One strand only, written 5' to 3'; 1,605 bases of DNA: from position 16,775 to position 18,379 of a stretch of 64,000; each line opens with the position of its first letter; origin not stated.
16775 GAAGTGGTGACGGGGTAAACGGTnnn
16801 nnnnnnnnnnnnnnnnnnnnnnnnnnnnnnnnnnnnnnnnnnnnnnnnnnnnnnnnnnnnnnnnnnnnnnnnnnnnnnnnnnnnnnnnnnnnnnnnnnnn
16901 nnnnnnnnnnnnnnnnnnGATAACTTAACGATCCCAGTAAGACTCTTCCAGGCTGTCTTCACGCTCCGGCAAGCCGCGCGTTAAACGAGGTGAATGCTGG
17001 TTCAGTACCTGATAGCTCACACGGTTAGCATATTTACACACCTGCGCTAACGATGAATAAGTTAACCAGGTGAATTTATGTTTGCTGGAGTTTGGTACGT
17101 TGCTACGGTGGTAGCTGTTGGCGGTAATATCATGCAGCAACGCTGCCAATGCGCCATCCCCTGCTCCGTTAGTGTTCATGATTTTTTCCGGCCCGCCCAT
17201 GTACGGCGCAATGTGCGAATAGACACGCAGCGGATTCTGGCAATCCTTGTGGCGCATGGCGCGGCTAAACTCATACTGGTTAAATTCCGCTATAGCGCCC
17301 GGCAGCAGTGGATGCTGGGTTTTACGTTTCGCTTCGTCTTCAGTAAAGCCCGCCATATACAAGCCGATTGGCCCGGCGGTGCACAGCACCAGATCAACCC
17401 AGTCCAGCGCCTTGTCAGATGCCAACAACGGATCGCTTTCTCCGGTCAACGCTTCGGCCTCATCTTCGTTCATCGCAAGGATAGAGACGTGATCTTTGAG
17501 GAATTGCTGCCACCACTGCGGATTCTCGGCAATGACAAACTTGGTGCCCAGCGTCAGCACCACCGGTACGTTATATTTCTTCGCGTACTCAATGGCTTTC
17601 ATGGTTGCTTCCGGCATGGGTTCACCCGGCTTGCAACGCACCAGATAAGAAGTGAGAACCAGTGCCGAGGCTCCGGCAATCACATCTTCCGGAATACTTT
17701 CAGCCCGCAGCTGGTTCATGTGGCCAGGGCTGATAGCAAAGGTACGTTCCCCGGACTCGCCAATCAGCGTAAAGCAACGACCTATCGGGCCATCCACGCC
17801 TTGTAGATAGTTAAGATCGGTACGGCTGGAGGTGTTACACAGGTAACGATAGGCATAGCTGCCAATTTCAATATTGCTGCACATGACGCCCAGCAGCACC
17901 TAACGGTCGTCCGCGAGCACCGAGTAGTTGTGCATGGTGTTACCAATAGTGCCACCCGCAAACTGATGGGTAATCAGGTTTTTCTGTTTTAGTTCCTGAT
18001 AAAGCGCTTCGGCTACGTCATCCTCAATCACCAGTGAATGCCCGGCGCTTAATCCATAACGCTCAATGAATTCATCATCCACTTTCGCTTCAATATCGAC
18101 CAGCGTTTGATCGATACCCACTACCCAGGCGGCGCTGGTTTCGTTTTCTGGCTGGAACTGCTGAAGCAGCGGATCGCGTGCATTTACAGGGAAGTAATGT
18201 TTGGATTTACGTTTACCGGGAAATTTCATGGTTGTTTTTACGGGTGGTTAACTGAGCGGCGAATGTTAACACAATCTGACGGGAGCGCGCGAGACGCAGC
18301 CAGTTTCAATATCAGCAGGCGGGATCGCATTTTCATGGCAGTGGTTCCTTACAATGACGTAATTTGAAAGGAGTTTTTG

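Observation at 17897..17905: Premature amber codon in gsk (inosine-guanosine kinase)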

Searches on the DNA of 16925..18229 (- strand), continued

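Call 27: search_dna_similar(query=L003:1-7351:+, collection=ecoli_genomes, mode=near, max_rows=12)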
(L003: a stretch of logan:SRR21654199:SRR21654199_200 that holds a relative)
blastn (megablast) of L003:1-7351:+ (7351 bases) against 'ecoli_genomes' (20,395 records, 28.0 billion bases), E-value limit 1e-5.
Records with a match: 5424; places in all: 5451; records where one place covers at least 80% of the query: 5416.
Genomes with a match: 5424 of 5426; with a place that covers at least 80% of the query: 5416. Places per genome that has any: lowest 1, median 1, highest 2. On chromosomes: 5449 places; on plasmids: 2.
Best place of each record, by identity: >=99% 2993; 95-99% 2410; 90-95% 21.
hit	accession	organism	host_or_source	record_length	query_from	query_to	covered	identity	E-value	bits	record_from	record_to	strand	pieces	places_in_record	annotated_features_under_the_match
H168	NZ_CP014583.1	Escherichia coli strain CFSAN004176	Homo sapiens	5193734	1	7351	100%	99.9%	0e+0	13542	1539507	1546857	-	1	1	htpG: molecular chaperone HtpG | gsk: inosine/guanosine kinase | hemH: ferrochelatase | aes: acetyl esterase | adk: adenylate kinase | and 3 other names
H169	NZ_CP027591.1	Escherichia coli strain 2014C-3011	Homo sapiens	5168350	1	7351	100%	99.9%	0e+0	13537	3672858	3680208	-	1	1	htpG: molecular chaperone HtpG | gsk: inosine/guanosine kinase | hemH: ferrochelatase | aes: acetyl esterase | adk: adenylate kinase | and 3 other names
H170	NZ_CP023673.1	Escherichia coli strain SMN013SH2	cattle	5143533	1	7351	100%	99.9%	0e+0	13537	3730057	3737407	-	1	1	htpG: molecular chaperone HtpG | gsk: inosine/guanosine kinase | hemH: ferrochelatase | aes: acetyl esterase | adk: adenylate kinase | and 3 other names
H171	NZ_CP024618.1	Escherichia coli strain SMN152SH1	cattle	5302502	1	7351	100%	99.9%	0e+0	13537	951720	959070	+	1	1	htpG: molecular chaperone HtpG | gsk: inosine/guanosine kinase | hemH: ferrochelatase | aes: acetyl esterase | adk: adenylate kinase | and 3 other names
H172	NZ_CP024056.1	Escherichia coli strain SMN197SH3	cattle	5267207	1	7351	100%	99.9%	0e+0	13537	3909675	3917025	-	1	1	htpG: molecular chaperone HtpG | gsk: inosine/guanosine kinase | hemH: ferrochelatase | aes: acetyl esterase | adk: adenylate kinase | and 3 other names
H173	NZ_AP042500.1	Escherichia coli strain OkiPb01679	bovine feces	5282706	1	7351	100%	99.9%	0e+0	13537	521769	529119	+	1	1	htpG: molecular chaperone HtpG | gsk: inosine/guanosine kinase | hemH: ferrochelatase | aes: acetyl esterase | adk: adenylate kinase | and 3 other names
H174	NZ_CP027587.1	Escherichia coli strain 2013C-4974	Homo sapiens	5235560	1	7351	100%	99.9%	0e+0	13542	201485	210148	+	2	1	htpG: molecular chaperone HtpG | gsk: inosine/guanosine kinase | IS3 family transposase | hemH: ferrochelatase | aes: acetyl esterase | and 6 other names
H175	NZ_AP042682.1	Escherichia coli strain OkiPb01713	bovine feces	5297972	1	7351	100%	99.9%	0e+0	13542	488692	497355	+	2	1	htpG: molecular chaperone HtpG | gsk: inosine/guanosine kinase | IS3 family transposase | hemH: ferrochelatase | aes: acetyl esterase | and 6 other names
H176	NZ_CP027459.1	Escherichia coli strain 90-3040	missing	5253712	1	7351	100%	99.9%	0e+0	13520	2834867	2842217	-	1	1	htpG: molecular chaperone HtpG | gsk: inosine/guanosine kinase | hemH: ferrochelatase | aes: acetyl esterase | adk: adenylate kinase | and 3 other names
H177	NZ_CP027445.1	Escherichia coli strain 2013C-3492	Homo sapiens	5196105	1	7351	100%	99.9%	0e+0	13520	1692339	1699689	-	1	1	htpG: molecular chaperone HtpG | gsk: inosine/guanosine kinase | hemH: ferrochelatase | aes: acetyl esterase | adk: adenylate kinase | and 3 other names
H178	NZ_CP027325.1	Escherichia coli strain 2013C-4830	Homo sapiens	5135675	1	7351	100%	99.9%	0e+0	13520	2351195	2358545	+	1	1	htpG: molecular chaperone HtpG | gsk: inosine/guanosine kinase | hemH: ferrochelatase | aes: acetyl esterase | adk: adenylate kinase | and 3 other names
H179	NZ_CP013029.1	Escherichia coli strain 2012C-4227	Homo sapiens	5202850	1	7351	100%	99.9%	0e+0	13520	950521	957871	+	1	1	htpG: molecular chaperone HtpG | gsk: inosine/guanosine kinase | hemH: ferrochelatase | aes: acetyl esterase | adk: adenylate kinase | and 3 other names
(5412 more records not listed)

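Call 28: get_annotated_region(hit=H156, flank=0)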
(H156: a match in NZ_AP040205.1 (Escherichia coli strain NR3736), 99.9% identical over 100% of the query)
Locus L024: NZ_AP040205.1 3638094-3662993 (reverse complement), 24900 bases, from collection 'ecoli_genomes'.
description: Escherichia coli strain NR3736 chromosome, complete genome
organism: Escherichia coli strain NR3736 (NCBI taxid 562)
replicon: chromosome; assembly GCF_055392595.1
host: Homo sapiens; source: -; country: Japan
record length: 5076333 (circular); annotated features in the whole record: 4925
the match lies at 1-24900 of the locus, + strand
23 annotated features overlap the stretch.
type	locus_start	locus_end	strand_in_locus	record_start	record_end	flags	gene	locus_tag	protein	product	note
CDS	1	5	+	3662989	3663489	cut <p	acrR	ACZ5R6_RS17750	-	multidrug efflux transporter transcriptional repressor AcrR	incomplete; partial in the middle of a contig; missing C-terminus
CDS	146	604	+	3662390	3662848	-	tnpA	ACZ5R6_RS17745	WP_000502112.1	IS200/IS605 family transposase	-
CDS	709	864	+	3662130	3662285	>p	-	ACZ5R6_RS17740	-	DNA-binding transcriptional repressor AcrR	regulates the acrAB operon which is involved in susceptibility to dephalothin and cephaloridine; incomplete; partial in ...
CDS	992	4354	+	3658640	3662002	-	mscK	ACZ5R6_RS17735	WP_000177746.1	mechanosensitive channel MscK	-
CDS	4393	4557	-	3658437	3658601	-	rsmS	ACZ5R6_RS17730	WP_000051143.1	pleiotropic regulatory protein RsmS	-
CDS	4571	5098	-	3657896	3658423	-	priC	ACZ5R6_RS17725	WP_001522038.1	primosomal replication protein N''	-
CDS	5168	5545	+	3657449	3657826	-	ybaN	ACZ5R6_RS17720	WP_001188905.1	DUF454 family protein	-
CDS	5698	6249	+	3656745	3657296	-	apt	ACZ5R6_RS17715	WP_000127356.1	adenine phosphoribosyltransferase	-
CDS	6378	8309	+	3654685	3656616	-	dnaX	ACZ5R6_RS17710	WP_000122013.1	DNA polymerase III subunit gamma/tau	-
sequence_feature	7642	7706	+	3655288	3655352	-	dnaX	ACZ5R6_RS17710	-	-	DnaX frameshifting element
CDS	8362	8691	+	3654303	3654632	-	ybaB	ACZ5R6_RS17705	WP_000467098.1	YbaB/EbfC family nucleoid-associated protein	-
CDS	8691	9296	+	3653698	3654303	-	recR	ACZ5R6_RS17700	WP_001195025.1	recombination mediator RecR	-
CDS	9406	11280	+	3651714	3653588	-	htpG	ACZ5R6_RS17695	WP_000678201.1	molecular chaperone HtpG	-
CDS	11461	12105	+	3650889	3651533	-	adk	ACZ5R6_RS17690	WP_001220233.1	adenylate kinase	-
CDS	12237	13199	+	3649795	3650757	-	hemH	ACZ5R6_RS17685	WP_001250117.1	ferrochelatase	-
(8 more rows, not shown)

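Call 29: get_annotated_region(hit=H168, flank=0)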
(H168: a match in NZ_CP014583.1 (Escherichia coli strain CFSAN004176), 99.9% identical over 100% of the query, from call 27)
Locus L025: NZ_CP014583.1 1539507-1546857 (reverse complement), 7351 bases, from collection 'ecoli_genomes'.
description: Escherichia coli strain CFSAN004176 chromosome, complete genome
organism: Escherichia coli strain CFSAN004176 (NCBI taxid 562)
replicon: chromosome; assembly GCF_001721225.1
host: Homo sapiens; source: missing; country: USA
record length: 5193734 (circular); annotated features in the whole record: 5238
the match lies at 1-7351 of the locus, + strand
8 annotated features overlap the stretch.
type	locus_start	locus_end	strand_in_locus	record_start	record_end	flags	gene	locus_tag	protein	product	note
CDS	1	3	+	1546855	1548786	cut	dnaX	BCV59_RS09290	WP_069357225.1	DNA polymerase III subunit gamma/tau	-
CDS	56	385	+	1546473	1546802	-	ybaB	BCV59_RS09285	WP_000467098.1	YbaB/EbfC family nucleoid-associated protein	-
CDS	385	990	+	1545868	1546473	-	recR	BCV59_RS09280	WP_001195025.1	recombination mediator RecR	-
CDS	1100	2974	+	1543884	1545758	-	htpG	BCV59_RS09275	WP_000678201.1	molecular chaperone HtpG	-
CDS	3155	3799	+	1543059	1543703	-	adk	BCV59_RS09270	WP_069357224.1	adenylate kinase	-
CDS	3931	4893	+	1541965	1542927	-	hemH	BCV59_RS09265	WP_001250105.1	ferrochelatase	-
CDS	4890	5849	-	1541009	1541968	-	aes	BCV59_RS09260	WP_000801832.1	acetyl esterase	-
CDS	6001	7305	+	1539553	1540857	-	gsk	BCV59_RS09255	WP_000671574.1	inosine/guanosine kinase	-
